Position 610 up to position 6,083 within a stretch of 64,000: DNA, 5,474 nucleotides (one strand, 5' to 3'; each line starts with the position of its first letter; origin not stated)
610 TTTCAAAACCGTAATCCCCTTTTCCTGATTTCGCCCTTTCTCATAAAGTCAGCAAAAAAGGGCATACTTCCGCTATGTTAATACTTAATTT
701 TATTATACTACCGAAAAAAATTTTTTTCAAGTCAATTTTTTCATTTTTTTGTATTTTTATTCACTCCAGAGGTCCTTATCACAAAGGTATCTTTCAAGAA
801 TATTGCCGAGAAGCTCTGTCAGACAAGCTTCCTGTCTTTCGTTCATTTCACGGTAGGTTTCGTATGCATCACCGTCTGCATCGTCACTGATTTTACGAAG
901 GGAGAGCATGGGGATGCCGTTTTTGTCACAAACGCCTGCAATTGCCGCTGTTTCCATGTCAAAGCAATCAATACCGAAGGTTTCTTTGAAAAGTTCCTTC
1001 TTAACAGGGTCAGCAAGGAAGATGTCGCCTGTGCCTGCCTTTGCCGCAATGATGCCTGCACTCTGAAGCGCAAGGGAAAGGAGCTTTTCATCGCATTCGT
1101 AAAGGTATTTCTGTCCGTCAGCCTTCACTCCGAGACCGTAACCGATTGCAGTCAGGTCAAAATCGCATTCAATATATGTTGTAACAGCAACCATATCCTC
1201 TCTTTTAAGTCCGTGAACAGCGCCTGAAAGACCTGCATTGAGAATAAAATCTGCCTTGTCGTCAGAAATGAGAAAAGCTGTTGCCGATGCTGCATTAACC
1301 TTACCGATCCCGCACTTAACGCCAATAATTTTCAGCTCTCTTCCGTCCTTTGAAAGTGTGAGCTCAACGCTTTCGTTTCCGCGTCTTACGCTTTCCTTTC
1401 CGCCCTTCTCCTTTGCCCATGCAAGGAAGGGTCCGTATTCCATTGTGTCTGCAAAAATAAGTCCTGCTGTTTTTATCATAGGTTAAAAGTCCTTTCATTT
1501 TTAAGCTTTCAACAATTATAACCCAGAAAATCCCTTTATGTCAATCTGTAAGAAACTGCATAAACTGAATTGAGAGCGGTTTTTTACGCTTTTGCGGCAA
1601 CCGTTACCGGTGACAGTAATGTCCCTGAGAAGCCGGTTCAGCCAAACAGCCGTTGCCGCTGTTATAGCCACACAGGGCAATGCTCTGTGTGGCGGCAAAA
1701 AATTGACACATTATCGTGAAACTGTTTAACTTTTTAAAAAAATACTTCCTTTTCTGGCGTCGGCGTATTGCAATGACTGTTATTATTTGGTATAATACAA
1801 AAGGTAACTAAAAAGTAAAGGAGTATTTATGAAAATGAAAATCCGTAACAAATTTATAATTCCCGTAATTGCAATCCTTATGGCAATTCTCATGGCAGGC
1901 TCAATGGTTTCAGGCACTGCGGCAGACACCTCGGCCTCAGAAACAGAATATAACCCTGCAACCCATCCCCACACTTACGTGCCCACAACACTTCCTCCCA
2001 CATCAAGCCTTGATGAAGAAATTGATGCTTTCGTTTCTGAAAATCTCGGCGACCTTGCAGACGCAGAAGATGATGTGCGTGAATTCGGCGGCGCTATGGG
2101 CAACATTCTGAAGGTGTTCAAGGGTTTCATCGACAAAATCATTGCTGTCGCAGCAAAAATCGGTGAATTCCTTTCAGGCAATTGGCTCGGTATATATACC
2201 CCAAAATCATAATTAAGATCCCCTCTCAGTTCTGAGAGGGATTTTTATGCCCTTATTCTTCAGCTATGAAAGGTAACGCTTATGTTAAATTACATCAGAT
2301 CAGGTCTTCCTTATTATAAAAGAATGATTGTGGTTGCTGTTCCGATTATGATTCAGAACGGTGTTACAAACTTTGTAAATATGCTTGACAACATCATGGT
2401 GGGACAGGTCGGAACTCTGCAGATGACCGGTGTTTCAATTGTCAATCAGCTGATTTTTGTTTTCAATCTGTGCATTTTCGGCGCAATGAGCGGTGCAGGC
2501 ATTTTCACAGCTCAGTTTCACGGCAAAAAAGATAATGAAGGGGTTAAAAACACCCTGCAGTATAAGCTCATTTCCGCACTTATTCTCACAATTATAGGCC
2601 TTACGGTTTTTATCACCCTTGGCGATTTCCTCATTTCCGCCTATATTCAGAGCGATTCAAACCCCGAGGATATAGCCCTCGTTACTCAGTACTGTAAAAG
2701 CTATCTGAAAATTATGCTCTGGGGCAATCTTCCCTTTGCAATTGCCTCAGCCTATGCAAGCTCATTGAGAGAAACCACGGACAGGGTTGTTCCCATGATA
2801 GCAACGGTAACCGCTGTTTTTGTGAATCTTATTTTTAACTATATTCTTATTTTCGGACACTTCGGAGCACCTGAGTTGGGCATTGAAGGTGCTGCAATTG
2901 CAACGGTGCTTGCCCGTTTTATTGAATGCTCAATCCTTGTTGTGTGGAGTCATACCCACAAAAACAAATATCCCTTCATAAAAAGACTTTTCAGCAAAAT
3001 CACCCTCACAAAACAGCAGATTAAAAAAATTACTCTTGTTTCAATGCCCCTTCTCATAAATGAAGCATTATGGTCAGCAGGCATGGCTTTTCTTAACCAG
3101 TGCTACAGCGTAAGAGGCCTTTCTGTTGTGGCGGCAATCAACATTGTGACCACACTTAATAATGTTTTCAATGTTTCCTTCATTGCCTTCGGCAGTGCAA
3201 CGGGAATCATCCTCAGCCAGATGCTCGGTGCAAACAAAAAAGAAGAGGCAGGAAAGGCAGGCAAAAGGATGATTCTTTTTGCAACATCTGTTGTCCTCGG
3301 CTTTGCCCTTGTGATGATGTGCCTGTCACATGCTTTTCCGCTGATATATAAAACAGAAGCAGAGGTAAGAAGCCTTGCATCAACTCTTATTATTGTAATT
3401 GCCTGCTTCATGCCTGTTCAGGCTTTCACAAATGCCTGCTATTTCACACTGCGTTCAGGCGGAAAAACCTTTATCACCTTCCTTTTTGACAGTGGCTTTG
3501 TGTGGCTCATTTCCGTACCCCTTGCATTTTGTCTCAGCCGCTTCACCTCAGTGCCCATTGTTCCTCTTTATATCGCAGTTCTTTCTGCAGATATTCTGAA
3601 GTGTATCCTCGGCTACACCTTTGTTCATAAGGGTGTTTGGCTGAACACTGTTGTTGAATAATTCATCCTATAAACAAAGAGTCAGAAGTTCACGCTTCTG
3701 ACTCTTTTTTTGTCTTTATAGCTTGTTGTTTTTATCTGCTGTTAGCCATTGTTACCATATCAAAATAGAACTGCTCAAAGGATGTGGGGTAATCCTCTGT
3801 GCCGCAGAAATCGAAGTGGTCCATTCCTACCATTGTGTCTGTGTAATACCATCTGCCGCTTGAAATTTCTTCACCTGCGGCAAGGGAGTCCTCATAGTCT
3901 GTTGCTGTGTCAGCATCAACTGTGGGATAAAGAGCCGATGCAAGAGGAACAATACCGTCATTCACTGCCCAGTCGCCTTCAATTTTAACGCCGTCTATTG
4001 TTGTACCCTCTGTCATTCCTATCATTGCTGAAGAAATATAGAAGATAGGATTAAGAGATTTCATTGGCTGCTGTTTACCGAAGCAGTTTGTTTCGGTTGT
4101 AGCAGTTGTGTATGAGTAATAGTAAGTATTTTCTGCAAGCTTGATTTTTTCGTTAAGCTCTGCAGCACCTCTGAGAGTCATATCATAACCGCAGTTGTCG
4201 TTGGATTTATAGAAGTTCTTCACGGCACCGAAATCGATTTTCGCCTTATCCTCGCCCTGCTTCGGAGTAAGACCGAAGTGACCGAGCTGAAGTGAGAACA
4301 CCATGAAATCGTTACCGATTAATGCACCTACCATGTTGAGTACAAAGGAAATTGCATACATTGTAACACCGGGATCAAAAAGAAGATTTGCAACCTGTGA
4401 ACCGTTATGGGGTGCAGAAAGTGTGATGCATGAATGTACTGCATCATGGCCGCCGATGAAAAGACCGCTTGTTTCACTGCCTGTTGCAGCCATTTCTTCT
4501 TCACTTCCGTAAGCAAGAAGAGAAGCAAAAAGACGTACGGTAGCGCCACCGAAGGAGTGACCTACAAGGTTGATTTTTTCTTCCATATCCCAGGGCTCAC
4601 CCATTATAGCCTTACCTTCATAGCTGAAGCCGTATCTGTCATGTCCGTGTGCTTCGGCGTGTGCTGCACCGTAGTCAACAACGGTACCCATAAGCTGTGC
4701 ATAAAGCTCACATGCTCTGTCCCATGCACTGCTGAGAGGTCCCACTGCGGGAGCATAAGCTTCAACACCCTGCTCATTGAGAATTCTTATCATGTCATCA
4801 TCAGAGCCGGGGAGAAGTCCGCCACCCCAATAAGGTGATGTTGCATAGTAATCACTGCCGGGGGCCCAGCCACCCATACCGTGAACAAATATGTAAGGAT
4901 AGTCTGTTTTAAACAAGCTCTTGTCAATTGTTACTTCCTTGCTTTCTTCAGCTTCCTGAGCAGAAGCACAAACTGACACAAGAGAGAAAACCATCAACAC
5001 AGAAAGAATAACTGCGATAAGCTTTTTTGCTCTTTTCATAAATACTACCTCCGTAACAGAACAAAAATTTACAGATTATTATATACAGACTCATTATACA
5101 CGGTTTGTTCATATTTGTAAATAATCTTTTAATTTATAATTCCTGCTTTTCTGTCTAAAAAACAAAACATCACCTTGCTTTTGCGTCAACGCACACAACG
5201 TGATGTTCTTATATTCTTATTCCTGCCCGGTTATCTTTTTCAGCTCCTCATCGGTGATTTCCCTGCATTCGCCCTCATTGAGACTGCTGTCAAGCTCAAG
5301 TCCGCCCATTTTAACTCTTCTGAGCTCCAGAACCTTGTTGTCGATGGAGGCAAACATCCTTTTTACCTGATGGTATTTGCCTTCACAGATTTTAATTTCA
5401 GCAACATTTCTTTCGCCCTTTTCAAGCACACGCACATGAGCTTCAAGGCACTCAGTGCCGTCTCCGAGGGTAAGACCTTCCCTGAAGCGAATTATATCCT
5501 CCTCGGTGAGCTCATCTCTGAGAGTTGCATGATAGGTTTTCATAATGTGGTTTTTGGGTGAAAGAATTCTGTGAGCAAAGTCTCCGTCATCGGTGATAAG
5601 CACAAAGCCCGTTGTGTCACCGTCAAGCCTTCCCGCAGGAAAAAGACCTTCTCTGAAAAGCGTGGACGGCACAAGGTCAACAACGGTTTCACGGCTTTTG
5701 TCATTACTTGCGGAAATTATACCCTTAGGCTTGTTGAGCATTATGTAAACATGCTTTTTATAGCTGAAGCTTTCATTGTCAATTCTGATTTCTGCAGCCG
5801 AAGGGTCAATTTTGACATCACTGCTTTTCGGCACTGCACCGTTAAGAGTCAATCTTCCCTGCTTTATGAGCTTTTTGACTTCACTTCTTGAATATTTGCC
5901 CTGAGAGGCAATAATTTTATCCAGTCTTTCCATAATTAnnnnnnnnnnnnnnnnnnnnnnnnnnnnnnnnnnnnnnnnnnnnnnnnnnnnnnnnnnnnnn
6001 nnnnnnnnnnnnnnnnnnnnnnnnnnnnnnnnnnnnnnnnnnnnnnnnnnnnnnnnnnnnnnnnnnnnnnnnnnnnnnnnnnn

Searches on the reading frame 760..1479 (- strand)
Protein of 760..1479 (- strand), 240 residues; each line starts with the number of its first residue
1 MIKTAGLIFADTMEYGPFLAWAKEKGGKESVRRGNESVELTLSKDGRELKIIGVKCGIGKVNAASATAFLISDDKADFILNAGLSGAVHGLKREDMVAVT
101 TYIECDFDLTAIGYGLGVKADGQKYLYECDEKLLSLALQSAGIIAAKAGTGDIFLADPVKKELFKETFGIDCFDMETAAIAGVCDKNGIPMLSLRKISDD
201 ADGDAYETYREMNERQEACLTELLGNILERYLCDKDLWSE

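Call 10: search_protein_families(library=pfam, proteins=[window:760-1479:-], max_evalue=0.01)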
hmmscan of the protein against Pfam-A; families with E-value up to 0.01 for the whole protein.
window:760-1479:- (240 aa): 1 family
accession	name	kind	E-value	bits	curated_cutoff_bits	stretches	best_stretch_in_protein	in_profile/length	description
PF01048.26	PNP_UDP_1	-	1.3e-25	90.6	25.1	1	47-224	40-228/233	Phosphorylase superfamily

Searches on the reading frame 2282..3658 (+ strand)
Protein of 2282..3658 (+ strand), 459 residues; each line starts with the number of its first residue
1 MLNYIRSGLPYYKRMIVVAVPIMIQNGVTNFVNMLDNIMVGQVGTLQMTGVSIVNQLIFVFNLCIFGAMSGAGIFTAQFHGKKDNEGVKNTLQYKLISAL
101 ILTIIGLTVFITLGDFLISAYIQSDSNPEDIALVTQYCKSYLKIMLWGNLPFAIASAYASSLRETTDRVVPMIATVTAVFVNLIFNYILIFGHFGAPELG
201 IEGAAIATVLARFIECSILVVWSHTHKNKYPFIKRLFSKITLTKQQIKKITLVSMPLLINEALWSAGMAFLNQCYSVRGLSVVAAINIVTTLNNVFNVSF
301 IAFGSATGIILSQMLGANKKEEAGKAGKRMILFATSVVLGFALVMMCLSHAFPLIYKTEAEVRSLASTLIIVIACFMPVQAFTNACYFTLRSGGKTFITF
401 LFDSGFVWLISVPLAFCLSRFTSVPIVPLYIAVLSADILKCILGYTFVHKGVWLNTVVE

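Call 10: search_protein_families(library=pfam, proteins=[window:2282-3658:+], max_evalue=0.01)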
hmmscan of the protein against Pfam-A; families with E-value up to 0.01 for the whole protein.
window:2282-3658:+ (459 aa): 1 family
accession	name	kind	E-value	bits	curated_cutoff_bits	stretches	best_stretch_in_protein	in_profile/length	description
PF01554.23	MatE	-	2.9e-40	138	24.9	2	21-188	1-161/161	MatE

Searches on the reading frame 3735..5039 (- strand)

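Call 10: search_protein_families(library=pfam, proteins=[window:3735-5039:-], max_evalue=0.01)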
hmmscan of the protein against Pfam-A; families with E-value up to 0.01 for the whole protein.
window:3735-5039:- (435 aa): 3 families
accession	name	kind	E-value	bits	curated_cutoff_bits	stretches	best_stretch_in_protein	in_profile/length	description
PF24708.1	Lip_C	-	2.5e-61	207.9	27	1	46-416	2-348/380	Lipase-like, C-terminal domain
PF05057.20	DUF676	-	0.0048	16.9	20.3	0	153-228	77-142/217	Putative serine esterase (DUF676)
PF01764.32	Lipase_3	-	0.0049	17.2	22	1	155-211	64-104/140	Lipase (class 3)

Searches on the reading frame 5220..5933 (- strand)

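Call 10: search_protein_families(library=pfam, proteins=[window:5220-5933:-], max_evalue=0.01)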
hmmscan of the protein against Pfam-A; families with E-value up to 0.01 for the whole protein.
window:5220-5933:- (238 aa): 2 families
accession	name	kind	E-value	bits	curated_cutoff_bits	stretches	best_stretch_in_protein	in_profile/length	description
PF00849.27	PseudoU_synth_2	-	5.6e-22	79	26.8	1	63-196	2-152/152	RNA pseudouridylate synthase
PF01479.30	S4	-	8.2e-09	35.5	22.8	1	2-39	1-39/48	S4 domain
